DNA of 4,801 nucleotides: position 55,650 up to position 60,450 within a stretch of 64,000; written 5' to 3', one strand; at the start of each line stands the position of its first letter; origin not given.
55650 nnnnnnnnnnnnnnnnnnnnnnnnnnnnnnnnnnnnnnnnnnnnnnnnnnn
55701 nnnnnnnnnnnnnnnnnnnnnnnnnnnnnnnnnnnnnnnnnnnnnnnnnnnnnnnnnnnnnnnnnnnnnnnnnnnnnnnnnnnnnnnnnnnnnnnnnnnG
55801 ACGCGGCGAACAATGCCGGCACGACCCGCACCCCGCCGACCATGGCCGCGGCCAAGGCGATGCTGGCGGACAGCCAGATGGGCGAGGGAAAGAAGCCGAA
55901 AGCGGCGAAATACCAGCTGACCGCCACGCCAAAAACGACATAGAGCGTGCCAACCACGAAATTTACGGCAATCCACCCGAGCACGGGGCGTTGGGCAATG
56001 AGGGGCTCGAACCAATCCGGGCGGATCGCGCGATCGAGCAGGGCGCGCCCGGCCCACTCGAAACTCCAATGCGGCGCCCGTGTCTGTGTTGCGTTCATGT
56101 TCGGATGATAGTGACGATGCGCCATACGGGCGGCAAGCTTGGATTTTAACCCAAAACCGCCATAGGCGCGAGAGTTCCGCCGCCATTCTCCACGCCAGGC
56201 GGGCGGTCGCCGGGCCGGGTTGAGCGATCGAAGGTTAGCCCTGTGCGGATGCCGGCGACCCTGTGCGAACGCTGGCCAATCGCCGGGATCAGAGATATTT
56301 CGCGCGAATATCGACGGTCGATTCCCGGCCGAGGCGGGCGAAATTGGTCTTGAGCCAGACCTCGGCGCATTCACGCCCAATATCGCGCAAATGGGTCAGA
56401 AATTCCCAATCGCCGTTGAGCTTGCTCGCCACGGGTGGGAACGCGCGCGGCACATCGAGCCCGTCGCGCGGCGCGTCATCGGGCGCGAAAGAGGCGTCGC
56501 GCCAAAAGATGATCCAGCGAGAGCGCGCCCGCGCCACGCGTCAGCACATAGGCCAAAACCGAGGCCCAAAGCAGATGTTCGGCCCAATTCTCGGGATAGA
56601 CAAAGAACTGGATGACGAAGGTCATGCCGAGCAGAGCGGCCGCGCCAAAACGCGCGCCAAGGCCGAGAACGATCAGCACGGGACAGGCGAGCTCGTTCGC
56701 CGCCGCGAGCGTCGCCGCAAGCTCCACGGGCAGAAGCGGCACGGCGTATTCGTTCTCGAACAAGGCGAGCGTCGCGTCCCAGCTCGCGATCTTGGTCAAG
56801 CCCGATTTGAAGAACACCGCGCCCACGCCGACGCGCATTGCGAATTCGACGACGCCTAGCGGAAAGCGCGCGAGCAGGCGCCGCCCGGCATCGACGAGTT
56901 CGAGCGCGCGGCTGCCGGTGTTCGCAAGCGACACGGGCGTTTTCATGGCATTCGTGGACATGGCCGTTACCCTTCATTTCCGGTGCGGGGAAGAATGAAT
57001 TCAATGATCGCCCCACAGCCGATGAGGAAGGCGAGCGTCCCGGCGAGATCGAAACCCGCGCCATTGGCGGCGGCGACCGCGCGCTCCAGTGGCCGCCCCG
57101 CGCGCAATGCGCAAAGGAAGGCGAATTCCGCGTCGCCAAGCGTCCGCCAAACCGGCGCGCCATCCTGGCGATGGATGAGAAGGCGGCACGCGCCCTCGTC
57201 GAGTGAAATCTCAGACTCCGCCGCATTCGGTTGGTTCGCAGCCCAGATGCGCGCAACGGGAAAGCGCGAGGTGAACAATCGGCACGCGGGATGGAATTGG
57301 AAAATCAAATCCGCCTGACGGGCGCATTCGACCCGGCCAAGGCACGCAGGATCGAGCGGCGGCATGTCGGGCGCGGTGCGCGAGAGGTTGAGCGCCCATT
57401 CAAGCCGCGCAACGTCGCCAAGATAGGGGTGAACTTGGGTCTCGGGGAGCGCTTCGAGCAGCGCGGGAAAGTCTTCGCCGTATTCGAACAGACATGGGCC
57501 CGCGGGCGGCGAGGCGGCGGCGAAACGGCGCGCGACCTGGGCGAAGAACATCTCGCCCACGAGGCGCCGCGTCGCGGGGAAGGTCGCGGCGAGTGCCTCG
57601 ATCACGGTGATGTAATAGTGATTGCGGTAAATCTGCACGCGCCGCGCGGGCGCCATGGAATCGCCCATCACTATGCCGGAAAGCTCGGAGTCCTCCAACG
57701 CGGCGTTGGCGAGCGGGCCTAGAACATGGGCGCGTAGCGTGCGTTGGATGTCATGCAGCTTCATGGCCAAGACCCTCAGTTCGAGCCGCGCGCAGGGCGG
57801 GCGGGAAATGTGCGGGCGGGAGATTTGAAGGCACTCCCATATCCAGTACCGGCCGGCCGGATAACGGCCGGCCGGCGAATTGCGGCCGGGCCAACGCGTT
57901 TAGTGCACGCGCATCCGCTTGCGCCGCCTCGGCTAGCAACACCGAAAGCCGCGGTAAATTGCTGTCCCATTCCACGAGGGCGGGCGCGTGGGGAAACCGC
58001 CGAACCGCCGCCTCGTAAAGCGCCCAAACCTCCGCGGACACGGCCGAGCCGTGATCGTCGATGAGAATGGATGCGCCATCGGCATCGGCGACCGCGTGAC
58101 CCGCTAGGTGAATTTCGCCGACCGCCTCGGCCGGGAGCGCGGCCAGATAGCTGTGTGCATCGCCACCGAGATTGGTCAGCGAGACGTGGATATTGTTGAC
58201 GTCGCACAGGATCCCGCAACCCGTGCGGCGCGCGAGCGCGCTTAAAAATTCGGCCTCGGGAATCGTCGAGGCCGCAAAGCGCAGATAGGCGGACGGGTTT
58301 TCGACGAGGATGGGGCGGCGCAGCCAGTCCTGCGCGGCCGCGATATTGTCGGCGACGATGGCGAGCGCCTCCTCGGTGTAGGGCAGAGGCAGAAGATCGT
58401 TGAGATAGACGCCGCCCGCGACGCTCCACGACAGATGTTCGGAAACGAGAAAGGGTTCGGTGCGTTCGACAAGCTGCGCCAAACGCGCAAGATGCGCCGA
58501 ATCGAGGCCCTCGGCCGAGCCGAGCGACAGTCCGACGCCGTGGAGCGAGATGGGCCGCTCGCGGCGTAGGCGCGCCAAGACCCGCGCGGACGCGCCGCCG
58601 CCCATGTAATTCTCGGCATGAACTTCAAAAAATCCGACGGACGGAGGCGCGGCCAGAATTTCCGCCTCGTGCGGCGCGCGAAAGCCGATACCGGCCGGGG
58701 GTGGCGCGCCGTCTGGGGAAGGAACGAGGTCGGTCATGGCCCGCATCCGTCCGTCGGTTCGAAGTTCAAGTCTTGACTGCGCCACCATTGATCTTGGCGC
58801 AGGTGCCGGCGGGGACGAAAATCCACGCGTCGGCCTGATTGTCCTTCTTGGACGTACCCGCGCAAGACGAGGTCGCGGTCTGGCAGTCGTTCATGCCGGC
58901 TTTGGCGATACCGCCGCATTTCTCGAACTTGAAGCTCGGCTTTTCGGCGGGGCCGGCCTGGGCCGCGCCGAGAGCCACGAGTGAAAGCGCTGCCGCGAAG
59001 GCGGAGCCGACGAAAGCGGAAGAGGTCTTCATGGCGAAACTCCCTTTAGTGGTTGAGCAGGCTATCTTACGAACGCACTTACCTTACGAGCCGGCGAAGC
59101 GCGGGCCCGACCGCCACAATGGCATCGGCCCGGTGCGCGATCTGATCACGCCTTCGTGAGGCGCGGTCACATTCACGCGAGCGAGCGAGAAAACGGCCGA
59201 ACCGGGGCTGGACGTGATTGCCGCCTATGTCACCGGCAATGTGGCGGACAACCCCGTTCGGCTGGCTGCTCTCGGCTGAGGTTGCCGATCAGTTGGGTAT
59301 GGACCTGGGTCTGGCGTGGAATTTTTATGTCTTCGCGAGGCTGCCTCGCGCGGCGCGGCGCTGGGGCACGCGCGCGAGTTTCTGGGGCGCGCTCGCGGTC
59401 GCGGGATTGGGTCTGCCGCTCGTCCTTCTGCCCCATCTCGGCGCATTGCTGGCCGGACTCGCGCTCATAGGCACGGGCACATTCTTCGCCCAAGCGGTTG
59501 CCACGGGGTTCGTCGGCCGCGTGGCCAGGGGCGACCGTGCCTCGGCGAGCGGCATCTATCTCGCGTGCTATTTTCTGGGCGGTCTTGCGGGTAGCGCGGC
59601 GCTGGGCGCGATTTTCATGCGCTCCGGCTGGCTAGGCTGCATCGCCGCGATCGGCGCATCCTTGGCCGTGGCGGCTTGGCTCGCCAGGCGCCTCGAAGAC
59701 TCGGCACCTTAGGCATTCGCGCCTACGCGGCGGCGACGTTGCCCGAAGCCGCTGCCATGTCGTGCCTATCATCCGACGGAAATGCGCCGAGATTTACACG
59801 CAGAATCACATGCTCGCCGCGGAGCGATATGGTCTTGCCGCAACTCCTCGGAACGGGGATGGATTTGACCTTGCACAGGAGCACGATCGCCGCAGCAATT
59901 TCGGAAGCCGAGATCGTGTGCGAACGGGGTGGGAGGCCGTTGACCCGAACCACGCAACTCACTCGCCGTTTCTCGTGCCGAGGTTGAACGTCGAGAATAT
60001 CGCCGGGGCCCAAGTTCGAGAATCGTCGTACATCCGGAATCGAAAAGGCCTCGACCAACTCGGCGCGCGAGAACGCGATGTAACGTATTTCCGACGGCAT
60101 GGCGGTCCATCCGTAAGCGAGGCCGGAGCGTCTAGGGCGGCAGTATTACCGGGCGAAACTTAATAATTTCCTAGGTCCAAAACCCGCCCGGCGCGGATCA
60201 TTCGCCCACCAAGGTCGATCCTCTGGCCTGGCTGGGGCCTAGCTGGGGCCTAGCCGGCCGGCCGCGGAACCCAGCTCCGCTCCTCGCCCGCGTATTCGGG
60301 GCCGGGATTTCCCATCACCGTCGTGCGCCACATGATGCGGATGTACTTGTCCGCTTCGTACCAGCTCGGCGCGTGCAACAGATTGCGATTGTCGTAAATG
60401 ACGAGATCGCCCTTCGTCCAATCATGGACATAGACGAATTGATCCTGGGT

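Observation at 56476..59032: Complete bufferin-type RiPP metallophore operon (DUF2282 precursor, DUF692, DUF2063, DoxX)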

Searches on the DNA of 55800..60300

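Call 66: search_rna_families(source=window, start=55800, end=60300, threshold=evalue, max_evalue=1)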
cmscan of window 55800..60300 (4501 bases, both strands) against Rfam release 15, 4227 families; matches with E-value up to 1: 1.
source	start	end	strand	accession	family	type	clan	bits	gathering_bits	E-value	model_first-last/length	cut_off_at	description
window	57822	57877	+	RF01519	CC0196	Gene; sRNA;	-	20.4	35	0.26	1-58/58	no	Caulobacter sRNA CC0196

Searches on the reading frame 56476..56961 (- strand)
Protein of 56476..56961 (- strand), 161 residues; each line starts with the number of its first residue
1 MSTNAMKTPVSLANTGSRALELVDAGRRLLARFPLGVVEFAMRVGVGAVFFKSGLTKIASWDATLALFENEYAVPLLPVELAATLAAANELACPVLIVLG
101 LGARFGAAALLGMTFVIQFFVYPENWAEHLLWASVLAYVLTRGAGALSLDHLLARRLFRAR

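Call 3: search_protein_families(library=pfam, proteins=[window:56476-56961:-], max_evalue=0.01)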
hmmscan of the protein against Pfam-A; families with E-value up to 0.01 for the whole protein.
window:56476-56961:- (161 aa): 3 families
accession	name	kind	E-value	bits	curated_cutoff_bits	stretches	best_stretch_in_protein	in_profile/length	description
PF07681.17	DoxX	-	1.4e-16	61.3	23.6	1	41-122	4-84/85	DoxX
PF07291.16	MauE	-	3.6e-05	24.5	27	1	40-117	6-83/128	Methylamine utilisation protein MauE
PF04173.18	DoxD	-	0.0014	19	22.7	0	88-157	73-148/167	TQO small subunit DoxD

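Call 4: search_protein_families(library=ncbifam, proteins=[window:56476-56961:-], max_evalue=0.01)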
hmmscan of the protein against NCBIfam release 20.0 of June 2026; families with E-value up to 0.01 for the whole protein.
window:56476-56961:- (161 aa): 1 family
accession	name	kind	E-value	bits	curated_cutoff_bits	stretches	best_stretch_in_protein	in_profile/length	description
NF050144.1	matur_HvfX_fam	equivalog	1.2e-11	45.1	80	1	39-124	4-90/165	HvfX family Cu-binding RiPP maturation protein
